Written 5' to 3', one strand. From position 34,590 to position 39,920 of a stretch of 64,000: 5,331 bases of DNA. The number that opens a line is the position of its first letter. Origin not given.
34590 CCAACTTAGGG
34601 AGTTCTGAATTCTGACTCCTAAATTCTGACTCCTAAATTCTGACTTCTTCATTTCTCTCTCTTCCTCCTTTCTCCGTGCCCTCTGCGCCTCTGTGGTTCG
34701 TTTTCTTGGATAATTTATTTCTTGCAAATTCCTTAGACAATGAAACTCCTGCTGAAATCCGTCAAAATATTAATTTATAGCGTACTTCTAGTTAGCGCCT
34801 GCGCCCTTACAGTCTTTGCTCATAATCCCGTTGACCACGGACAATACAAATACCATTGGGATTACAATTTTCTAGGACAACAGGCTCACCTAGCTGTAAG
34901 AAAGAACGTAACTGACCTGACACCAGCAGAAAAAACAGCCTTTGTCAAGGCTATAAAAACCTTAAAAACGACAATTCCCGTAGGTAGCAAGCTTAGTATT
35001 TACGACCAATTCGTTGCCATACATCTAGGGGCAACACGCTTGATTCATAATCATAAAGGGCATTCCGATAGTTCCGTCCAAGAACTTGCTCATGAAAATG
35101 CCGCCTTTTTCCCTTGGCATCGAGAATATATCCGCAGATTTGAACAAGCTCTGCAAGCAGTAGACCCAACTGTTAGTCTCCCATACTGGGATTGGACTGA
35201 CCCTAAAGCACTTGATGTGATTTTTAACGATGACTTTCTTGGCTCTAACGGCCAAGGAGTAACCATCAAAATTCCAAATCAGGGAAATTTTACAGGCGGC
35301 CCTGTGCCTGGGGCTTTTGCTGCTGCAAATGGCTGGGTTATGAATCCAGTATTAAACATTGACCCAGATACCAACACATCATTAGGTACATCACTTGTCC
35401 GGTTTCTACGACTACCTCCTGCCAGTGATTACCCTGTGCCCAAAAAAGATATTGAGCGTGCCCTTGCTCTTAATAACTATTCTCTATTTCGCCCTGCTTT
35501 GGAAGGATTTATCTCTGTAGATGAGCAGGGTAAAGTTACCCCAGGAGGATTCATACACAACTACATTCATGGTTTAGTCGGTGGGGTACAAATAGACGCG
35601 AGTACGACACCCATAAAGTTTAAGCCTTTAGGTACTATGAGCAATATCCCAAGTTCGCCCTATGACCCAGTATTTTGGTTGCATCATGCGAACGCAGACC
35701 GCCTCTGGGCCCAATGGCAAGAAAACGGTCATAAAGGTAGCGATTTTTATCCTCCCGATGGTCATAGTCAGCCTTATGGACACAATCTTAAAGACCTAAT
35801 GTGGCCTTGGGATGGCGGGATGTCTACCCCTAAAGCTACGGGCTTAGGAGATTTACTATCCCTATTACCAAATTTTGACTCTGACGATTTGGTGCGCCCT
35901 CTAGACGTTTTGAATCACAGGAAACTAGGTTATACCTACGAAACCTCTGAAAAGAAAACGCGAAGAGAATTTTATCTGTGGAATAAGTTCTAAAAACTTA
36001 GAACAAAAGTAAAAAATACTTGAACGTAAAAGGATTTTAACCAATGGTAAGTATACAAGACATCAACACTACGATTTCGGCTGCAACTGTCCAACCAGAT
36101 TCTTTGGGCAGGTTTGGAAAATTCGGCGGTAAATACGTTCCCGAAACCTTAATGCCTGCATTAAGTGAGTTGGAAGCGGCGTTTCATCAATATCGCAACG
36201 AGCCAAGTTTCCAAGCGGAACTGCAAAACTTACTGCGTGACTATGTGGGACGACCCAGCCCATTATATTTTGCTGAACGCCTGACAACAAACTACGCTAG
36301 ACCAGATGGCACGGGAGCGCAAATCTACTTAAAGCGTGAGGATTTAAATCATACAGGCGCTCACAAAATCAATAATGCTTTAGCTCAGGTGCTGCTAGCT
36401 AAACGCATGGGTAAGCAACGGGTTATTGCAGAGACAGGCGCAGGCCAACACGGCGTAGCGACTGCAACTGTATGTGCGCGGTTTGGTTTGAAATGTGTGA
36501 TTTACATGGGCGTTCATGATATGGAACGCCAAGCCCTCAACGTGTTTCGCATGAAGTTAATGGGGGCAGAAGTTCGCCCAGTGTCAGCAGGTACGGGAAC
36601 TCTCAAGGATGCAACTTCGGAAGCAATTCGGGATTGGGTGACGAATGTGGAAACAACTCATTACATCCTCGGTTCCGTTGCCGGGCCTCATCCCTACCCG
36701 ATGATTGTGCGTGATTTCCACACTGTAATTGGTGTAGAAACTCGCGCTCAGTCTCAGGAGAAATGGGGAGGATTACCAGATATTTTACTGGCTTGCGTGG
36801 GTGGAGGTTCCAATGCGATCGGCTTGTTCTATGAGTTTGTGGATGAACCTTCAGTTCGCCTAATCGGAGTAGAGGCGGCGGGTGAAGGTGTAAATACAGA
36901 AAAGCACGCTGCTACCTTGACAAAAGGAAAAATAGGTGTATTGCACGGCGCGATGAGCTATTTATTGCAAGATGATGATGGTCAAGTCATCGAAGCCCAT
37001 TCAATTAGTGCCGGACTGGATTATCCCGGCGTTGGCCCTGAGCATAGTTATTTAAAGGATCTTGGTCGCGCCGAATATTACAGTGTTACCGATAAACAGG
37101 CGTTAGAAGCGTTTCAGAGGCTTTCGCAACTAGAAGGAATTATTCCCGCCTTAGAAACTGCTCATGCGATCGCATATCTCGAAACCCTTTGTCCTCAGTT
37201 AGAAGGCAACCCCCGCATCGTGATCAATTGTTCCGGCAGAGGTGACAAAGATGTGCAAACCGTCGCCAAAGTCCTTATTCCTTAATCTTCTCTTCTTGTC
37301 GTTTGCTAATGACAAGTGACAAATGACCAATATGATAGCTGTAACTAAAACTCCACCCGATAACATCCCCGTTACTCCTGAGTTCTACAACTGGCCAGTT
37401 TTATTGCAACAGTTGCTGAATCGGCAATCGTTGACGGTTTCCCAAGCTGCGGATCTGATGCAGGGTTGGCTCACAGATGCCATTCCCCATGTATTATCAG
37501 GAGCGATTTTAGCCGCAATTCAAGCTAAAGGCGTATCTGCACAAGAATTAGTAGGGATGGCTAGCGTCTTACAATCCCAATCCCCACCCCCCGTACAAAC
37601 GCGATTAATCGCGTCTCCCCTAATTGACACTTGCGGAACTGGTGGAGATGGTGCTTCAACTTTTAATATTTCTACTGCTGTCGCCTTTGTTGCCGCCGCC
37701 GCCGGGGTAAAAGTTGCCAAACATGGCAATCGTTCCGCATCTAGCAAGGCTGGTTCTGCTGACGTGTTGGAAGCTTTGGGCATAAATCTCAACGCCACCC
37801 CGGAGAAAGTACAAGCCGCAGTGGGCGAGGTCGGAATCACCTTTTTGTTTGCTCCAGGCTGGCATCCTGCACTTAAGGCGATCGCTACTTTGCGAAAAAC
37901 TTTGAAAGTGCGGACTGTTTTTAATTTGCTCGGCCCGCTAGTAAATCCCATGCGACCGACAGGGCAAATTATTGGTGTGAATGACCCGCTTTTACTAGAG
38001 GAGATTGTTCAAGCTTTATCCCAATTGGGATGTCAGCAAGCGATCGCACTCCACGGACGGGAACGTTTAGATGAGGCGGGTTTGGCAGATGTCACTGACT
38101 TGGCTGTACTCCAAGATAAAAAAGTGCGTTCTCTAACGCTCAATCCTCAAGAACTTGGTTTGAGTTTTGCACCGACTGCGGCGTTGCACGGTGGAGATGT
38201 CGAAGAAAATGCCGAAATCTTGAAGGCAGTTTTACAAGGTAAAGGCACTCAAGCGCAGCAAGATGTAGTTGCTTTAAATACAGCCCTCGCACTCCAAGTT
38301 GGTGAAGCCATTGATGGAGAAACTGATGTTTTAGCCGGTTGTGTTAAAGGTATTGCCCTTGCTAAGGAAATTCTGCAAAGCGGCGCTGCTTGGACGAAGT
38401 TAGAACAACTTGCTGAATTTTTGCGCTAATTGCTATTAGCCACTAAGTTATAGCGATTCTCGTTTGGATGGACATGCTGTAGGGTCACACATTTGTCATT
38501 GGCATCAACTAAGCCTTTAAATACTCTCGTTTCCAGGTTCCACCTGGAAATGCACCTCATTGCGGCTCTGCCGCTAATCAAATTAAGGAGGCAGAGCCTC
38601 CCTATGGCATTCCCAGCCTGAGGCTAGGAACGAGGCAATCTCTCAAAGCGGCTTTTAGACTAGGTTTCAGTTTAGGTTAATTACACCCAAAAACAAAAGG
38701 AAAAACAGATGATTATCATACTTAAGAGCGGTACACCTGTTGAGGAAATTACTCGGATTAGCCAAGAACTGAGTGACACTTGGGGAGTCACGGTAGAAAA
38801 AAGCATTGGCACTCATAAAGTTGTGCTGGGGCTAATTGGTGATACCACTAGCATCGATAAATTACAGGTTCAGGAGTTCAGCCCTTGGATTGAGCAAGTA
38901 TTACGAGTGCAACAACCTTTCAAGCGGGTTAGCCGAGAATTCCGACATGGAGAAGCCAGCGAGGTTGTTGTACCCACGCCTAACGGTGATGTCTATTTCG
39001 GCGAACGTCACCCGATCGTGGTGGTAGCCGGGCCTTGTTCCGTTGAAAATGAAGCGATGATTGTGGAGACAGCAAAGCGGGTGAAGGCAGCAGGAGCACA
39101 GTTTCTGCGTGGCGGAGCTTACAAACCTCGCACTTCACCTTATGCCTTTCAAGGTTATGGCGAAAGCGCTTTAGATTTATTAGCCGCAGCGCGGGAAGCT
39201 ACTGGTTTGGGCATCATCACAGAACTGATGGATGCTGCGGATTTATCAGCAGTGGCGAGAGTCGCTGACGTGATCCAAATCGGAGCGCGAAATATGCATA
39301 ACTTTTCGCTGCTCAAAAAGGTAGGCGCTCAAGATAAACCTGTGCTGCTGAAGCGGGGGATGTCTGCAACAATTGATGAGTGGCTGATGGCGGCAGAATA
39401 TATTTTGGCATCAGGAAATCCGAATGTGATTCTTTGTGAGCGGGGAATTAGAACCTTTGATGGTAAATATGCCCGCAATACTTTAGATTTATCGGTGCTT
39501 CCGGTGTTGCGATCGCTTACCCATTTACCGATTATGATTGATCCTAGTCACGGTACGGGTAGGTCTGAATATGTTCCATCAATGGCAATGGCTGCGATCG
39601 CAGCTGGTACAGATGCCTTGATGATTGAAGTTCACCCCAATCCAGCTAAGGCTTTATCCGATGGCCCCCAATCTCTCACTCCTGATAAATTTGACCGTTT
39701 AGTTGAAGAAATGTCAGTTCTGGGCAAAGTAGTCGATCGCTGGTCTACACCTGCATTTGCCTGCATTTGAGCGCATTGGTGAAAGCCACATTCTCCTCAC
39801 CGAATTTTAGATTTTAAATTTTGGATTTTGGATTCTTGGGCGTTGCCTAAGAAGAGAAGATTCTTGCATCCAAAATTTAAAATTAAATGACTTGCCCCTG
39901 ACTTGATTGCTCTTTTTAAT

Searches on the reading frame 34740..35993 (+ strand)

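Call 86: search_protein_families(library=ncbifam, proteins=[window:34740-35993:+], max_evalue=1e-20)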
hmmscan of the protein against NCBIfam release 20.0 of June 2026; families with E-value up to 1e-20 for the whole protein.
window:34740-35993:+ (417 aa): 2 families
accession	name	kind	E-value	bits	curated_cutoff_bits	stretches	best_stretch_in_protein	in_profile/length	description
NF047834.1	TyrosinaseMelC2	equivalog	7.9e-40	136.8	450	1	51-359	1-256/272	tyrosinase MelC2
NF041220.1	BagH_FevF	exception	7.5e-31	107.4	630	1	52-344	3-276/305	bagremycin/ferroverdin biosynthesis o-aminophenol oxidase BagH/FevF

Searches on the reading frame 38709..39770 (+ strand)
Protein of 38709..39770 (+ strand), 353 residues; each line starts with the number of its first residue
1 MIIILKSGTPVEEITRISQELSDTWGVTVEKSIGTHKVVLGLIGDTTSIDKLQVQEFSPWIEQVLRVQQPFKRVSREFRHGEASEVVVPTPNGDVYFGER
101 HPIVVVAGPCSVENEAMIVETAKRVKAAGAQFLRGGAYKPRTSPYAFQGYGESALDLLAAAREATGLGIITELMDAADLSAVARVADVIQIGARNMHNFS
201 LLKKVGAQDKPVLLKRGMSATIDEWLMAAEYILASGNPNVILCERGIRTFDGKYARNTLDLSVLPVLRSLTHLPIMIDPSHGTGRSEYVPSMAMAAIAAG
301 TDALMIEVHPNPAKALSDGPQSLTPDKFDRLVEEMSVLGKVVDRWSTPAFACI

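Call 86: search_protein_families(library=ncbifam, proteins=[window:38709-39770:+], max_evalue=1e-20)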
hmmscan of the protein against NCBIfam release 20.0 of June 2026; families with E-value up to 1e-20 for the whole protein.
window:38709-39770:+ (353 aa): 7 families
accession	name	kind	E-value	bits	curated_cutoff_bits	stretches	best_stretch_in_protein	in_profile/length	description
NF009933.0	PRK13396.1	subfamily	2.8e-212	704.1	486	1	1-351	1-350/352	3-deoxy-7-phosphoheptulonate synthase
NF006421.0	PRK08673.1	subfamily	1.5e-135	451.8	335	1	1-344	1-335/338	3-deoxy-7-phosphoheptulonate synthase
TIGR01361.1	DAHP_synth_Bsub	equivalog_domain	2.1e-119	397.7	267.75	1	74-337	3-259/260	3-deoxy-7-phosphoheptulonate synthase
NF009239.0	PRK12595.1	equivalog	1.8e-97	326.6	279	1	93-339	110-354/360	bifunctional 3-deoxy-7-phosphoheptulonate synthase/chorismate mutase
NF041229.1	BagF_FevY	exception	2e-94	316.6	700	1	31-335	26-322/340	phospho-2-dehydro-3-deoxyheptonate aldolase BagF/FevY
NF003543.0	PRK05198.1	equivalog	6e-37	127.1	242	1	94-342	9-271/273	3-deoxy-8-phosphooctulonate synthase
TIGR01362.1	KDO8P_synth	equivalog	6e-36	123.9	314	1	102-342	2-256/258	3-deoxy-8-phosphooctulonate synthase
